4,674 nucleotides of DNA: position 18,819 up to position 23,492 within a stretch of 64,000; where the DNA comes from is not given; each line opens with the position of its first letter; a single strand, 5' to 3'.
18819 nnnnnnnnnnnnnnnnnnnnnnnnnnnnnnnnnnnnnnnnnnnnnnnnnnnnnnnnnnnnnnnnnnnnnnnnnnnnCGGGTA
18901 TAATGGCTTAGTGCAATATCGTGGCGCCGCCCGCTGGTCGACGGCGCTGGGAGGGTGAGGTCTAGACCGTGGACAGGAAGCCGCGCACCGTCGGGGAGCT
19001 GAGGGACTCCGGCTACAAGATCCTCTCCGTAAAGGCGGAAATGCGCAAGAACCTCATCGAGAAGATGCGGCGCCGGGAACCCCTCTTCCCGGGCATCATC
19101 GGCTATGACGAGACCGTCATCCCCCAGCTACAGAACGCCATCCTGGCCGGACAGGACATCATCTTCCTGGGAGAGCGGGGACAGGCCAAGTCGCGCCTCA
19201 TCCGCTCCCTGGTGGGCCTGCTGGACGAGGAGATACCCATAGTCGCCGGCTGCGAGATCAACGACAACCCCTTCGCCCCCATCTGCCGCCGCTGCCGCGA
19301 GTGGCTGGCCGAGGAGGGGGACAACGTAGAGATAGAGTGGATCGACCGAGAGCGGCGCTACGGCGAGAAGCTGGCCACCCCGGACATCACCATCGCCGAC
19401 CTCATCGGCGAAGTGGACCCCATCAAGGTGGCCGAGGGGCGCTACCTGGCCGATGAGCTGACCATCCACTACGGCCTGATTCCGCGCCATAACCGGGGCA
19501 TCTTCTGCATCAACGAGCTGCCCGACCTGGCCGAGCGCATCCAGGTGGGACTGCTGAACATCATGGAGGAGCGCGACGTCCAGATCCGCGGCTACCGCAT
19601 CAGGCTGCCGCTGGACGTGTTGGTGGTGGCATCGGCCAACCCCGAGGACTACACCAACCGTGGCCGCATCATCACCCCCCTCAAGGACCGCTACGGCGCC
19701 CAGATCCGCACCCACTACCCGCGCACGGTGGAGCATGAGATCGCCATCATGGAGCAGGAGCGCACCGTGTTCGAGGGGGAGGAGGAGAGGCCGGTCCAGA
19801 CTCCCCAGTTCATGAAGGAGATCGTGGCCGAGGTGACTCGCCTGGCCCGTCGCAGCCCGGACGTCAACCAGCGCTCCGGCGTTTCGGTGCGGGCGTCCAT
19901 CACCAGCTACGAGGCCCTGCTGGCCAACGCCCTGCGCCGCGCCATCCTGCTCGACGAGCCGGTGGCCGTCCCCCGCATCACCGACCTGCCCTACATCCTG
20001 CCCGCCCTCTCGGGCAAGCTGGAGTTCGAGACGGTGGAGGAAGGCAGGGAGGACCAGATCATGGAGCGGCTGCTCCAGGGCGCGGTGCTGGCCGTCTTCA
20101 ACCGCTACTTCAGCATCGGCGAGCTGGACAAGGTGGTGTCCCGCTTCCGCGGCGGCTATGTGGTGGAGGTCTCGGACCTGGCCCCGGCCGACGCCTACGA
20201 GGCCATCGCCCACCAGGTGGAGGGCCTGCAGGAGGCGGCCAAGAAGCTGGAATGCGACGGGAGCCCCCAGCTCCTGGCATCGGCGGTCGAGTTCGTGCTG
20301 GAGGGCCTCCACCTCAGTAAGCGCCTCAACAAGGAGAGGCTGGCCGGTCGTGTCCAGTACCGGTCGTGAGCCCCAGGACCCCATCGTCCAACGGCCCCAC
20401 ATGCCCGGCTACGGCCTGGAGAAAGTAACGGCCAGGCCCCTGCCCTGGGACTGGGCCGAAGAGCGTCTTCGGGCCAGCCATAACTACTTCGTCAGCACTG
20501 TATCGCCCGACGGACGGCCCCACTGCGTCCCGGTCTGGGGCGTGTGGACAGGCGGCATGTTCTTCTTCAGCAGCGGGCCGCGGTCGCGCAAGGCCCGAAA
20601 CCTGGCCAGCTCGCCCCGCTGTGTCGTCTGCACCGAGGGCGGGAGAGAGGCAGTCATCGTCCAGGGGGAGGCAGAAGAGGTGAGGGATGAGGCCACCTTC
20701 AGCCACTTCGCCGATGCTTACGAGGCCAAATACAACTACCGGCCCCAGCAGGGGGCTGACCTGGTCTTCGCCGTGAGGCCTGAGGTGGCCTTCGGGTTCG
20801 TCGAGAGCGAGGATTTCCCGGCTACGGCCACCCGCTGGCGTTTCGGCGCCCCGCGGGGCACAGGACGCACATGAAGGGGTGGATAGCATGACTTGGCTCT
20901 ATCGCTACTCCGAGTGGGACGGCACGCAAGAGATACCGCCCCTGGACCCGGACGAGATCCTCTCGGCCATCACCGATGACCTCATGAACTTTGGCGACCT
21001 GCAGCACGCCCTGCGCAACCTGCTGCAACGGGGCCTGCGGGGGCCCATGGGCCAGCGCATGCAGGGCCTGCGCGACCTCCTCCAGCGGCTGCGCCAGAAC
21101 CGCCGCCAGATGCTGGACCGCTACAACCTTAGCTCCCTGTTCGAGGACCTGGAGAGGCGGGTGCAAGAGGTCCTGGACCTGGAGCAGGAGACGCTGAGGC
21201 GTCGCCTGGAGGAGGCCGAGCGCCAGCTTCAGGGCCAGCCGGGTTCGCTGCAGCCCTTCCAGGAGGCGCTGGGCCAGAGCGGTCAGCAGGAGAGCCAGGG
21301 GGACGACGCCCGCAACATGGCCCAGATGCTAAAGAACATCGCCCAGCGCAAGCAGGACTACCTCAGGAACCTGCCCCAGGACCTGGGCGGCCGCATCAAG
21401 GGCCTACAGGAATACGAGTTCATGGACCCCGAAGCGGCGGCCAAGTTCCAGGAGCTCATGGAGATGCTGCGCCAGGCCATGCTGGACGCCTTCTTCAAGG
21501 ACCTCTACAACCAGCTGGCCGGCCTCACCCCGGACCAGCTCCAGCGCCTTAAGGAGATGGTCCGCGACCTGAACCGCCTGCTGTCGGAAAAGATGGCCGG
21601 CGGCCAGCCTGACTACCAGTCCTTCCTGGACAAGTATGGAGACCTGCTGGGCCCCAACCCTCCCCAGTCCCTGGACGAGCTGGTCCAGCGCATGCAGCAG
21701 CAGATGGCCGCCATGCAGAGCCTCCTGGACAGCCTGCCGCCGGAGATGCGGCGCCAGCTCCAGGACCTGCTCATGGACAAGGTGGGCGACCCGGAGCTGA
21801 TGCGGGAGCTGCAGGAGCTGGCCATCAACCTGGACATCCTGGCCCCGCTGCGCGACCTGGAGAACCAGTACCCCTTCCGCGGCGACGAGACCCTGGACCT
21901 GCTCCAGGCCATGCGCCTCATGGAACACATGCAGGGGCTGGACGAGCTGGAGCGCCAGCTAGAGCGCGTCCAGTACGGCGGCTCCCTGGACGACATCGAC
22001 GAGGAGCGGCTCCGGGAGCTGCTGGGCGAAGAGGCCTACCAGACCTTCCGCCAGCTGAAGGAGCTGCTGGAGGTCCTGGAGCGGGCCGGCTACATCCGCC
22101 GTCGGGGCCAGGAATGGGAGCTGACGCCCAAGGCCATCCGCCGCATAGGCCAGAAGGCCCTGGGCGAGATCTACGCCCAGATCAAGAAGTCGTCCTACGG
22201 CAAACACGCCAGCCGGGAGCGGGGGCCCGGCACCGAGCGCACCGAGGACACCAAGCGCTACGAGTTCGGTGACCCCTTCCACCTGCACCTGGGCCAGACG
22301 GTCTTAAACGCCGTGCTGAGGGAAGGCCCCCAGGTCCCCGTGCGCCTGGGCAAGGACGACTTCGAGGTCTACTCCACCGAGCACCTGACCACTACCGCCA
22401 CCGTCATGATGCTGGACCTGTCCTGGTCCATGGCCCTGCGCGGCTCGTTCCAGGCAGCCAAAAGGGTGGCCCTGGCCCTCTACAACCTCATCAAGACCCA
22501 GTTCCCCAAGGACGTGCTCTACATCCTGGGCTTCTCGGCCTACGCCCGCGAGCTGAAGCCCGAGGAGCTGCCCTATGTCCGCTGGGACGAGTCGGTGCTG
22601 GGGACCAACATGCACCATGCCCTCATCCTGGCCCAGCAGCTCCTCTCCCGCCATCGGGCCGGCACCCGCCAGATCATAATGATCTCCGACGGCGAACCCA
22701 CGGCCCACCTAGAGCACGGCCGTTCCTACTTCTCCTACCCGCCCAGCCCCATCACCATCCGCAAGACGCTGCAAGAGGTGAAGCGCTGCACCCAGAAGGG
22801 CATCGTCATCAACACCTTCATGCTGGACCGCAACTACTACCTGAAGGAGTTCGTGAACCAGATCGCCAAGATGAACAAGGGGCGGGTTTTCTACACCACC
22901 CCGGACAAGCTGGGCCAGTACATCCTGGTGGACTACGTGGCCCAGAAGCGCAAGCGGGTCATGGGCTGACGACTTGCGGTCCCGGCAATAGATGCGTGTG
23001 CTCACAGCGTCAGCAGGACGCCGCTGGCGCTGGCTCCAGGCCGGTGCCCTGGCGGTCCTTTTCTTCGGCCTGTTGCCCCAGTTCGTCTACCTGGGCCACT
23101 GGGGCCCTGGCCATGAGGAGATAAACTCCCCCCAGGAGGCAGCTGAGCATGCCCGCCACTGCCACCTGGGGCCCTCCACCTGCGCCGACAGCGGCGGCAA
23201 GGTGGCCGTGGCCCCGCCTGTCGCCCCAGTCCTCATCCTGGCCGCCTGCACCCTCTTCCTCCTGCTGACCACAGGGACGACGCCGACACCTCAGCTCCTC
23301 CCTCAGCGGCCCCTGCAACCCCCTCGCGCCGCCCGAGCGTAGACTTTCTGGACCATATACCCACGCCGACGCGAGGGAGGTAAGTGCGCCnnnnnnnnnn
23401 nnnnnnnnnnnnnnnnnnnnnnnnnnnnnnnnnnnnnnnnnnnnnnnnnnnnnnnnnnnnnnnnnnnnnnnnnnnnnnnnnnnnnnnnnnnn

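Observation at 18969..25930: Co-directional AAA+(ChlI-like)-PPOX-vWA block fused to a copper handling locus: candidate metal insertion/trafficking system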

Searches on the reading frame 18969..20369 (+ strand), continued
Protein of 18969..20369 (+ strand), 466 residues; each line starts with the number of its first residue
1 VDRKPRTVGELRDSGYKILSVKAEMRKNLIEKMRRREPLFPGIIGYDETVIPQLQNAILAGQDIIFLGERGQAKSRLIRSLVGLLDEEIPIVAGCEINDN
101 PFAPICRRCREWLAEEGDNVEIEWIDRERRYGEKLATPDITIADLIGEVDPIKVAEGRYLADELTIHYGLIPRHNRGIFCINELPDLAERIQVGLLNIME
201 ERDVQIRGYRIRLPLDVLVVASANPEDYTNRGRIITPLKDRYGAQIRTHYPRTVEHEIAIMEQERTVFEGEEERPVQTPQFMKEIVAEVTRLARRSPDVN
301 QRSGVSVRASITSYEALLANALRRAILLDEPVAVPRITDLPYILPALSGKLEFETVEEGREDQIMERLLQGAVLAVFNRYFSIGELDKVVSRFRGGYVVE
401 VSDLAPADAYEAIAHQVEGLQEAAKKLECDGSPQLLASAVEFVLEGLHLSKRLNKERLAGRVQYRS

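Call 47: search_solved_structures(query=A1, max_evalue=0.001)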
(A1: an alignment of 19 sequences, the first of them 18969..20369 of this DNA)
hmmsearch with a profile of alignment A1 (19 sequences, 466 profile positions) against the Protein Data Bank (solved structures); distinct sequences matched with E-value up to 0.001: 5.
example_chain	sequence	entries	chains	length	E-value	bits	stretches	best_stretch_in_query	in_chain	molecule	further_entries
8osf_A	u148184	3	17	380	2e-10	43.2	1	40-271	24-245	Magnesium-chelatase subunit ChlI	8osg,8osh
1g8p_A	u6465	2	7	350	2.1e-10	43.1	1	163-270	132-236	MAGNESIUM-CHELATASE 38 KDA SUBUNIT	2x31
6l8d_A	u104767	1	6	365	3.4e-09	39.1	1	39-271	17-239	Magnesium-chelatase subunit ChlI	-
4zpx_A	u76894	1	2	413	1.1e-06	30.9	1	166-295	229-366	ATP-dependent protease Lon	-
3k1j_A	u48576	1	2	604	3.1e-06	29.3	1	166-295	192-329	ATP-dependent protease Lon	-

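Call 52: search_protein_families(library=pfam, proteins=[L058:7848-8726:+, L053:8299-9000:-, L029:12944-13906:+, L039:14119-15090:+, L035:7969-8724:-, L047:9270-10037:-, L069:9042-9683:+, L078:5008-6930:-], max_evalue=0.001)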
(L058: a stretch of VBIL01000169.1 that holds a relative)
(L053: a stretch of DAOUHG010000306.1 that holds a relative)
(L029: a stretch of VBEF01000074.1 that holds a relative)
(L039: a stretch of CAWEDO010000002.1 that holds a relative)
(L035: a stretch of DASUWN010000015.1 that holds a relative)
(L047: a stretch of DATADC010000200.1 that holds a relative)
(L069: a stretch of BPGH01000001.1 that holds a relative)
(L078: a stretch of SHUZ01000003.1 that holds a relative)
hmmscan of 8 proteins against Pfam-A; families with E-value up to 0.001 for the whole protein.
L058:7848-8726:+ (292 aa): 1 family
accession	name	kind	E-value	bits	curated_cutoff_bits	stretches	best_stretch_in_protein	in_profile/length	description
PF00437.27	T2SSE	-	0.00029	20.1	24.9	0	140-183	233-276/370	Type II/IV secretion system protein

L053:8299-9000:- (233 aa): 1 family
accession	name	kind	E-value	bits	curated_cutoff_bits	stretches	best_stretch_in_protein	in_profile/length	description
PF00072.30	Response_reg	-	4.3e-18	65.9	30.2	1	97-216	1-109/111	Response regulator receiver domain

L029:12944-13906:+ (320 aa): 2 families
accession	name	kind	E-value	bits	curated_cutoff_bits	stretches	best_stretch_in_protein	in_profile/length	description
PF00005.33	ABC_tran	-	2e-28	100.1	25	1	39-180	2-137/137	ABC transporter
PF13304.12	AAA_21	-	8.3e-12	46.2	27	1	138-211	224-300/304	AAA domain, putative AbiEii toxin, Type IV TA system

L039:14119-15090:+ (323 aa): 1 family
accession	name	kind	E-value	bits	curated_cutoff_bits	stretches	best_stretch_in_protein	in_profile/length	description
PF00296.26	Bac_luciferase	-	1e-47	163.5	27.9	1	32-255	20-229/314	Luciferase-like monooxygenase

L035:7969-8724:- (251 aa): 1 family
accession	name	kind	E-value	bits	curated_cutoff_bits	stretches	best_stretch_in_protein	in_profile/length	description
PF03009.23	GDPD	-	5e-43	148.4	23.6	1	25-243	1-243/244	Glycerophosphoryl diester phosphodiesterase family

L047:9270-10037:- (255 aa): 0 families

L069:9042-9683:+ (213 aa): 0 families

L078:5008-6930:- (640 aa): 9 families
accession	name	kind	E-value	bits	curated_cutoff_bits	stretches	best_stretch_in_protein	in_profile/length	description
PF00890.30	FAD_binding_2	-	1.2e-55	189.9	20.4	1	38-443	2-414/414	FAD binding domain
PF02910.25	Succ_DH_flav_C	-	1.5e-34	119.2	20.8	1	505-639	1-130/130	Fumarate reductase flavoprotein C-term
PF01266.30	DAO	-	2.8e-12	47.3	27.9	1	38-361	2-334/353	FAD dependent oxidoreductase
PF07992.20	Pyr_redox_2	-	3.1e-07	30.6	26.1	1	36-235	1-114/291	Pyridine nucleotide-disulphide oxidoreductase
PF01134.28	GIDA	-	2.3e-06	27.4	22.1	1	37-66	1-30/391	Glucose inhibited division protein A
PF03486.20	HI0933_like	-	2.7e-06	27.5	50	0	37-91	2-56/244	HI0933-like protein Rossmann domain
PF13450.12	NAD_binding_8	-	6.8e-05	23.5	21.9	1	40-70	1-31/68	NAD(P)-binding Rossmann-like domain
PF00070.33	Pyr_redox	-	0.0001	23.2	22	1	37-72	1-36/82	Pyridine nucleotide-disulphide oxidoreductase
PF01494.25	FAD_binding_3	-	0.00022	21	22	1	36-70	2-36/349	FAD binding domain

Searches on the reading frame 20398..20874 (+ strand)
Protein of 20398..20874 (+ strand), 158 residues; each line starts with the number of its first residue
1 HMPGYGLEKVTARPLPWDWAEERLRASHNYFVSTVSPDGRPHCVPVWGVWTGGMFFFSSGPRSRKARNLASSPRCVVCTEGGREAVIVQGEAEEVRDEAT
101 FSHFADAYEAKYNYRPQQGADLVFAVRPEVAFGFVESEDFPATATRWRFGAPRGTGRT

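Call 4: search_protein_families(library=pfam, proteins=[window:20398-20874:+], max_evalue=0.01)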
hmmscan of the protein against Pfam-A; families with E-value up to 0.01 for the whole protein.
window:20398-20874:+ (158 aa): 2 families
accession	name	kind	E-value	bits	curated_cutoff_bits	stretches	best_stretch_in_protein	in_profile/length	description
PF01243.27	PNPOx_N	-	4.6e-17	62.9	28.1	1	21-129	6-114/120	Pyridoxamine 5'-phosphate oxidase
PF12900.13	Pyridox_ox_2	-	8.7e-06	26.2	27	1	24-105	9-100/140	Pyridoxamine 5'-phosphate oxidase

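Call 5: search_protein_families(library=ncbifam, proteins=[window:20398-20874:+], max_evalue=0.01)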
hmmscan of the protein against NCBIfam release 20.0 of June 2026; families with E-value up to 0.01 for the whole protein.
window:20398-20874:+ (158 aa): 5 families
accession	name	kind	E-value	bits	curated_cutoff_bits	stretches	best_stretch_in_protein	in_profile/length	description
TIGR03618.1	Rv1155_F420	subfamily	2.3e-17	63.4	79.05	1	24-121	5-115/127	TIGR03618 family F420-dependent PPOX class oxidoreductase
TIGR03667.1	Rv3369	hypoth_equivalog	5.1e-13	49.1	125.3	1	19-113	6-102/130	TIGR03667 family PPOX class F420-dependent oxidoreductase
TIGR03666.1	Rv2061_F420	subfamily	5.8e-06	26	84.9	1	24-113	9-100/132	PPOX class F420-dependent oxidoreductase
TIGR00558.3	pdxH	equivalog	0.00045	19.8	180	1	23-105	17-102/190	pyridoxamine 5'-phosphate oxidase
NF004231.0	PRK05679.1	subfamily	0.00046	19.7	129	1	29-105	47-126/213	pyridoxal 5'-phosphate synthase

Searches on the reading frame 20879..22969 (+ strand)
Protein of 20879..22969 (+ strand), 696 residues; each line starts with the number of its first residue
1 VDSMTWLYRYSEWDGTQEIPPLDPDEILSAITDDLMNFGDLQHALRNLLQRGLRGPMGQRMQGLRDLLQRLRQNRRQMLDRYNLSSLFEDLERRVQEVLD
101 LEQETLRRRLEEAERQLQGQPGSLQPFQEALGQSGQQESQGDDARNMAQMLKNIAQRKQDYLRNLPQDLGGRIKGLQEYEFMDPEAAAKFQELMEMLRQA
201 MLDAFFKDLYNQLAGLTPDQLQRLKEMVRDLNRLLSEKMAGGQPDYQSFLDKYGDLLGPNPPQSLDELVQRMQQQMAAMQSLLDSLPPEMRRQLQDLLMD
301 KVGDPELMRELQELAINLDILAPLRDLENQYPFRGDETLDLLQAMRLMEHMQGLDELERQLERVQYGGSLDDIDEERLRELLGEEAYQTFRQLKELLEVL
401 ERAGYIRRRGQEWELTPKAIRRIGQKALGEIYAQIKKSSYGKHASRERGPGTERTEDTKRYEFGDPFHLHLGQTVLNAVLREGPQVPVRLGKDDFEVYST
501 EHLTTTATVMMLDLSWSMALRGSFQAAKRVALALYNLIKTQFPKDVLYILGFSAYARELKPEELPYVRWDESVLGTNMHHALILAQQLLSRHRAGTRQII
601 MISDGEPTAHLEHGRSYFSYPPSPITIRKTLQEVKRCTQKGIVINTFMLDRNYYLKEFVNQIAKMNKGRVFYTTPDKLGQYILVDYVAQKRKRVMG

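Call 4: search_protein_families(library=pfam, proteins=[window:20879-22969:+], max_evalue=0.01)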
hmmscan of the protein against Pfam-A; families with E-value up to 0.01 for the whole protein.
window:20879-22969:+ (696 aa): 1 family
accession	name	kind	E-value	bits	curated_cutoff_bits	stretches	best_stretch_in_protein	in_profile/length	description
PF13519.12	VWA_2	-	1.5e-06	29.2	27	1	508-606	1-107/107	von Willebrand factor type A domain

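Call 5: search_protein_families(library=ncbifam, proteins=[window:20879-22969:+], max_evalue=0.01)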
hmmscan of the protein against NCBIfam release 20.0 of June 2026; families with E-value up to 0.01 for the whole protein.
window:20879-22969:+ (696 aa): 1 family
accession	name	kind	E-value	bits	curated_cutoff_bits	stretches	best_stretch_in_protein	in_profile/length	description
TIGR02442.1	Cob-chelat-sub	hypoth_equivalog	0.0017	16.9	779.45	1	440-534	405-501/641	putative cobaltochelatase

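Call 48: search_solved_structures(query=window:20888-22969:+, max_evalue=0.1)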
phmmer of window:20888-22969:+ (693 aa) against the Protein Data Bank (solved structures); distinct sequences matched with E-value up to 0.1: 1.
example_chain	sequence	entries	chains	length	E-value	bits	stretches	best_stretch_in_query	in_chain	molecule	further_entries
36za_7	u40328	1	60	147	0.091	14.4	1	247-295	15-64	Inner-peripheral baseplate spoke gp220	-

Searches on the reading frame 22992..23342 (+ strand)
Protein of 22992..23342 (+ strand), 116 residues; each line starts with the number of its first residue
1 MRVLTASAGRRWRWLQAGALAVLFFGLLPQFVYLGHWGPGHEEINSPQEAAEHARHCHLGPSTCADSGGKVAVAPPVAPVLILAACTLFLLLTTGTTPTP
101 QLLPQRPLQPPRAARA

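Call 4: search_protein_families(library=pfam, proteins=[window:22992-23342:+], max_evalue=0.01)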
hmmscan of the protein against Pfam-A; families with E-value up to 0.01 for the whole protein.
window:22992-23342:+ (116 aa): 0 families

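Call 5: search_protein_families(library=ncbifam, proteins=[window:22992-23342:+], max_evalue=0.01)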
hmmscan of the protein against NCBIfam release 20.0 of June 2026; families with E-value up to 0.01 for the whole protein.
window:22992-23342:+ (116 aa): 0 families

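Call 56: search_protein_families(library=pfam, proteins=[window:22992-23339:+], max_evalue=10)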
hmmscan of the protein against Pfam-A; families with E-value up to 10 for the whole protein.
window:22992-23339:+ (116 aa): 0 families
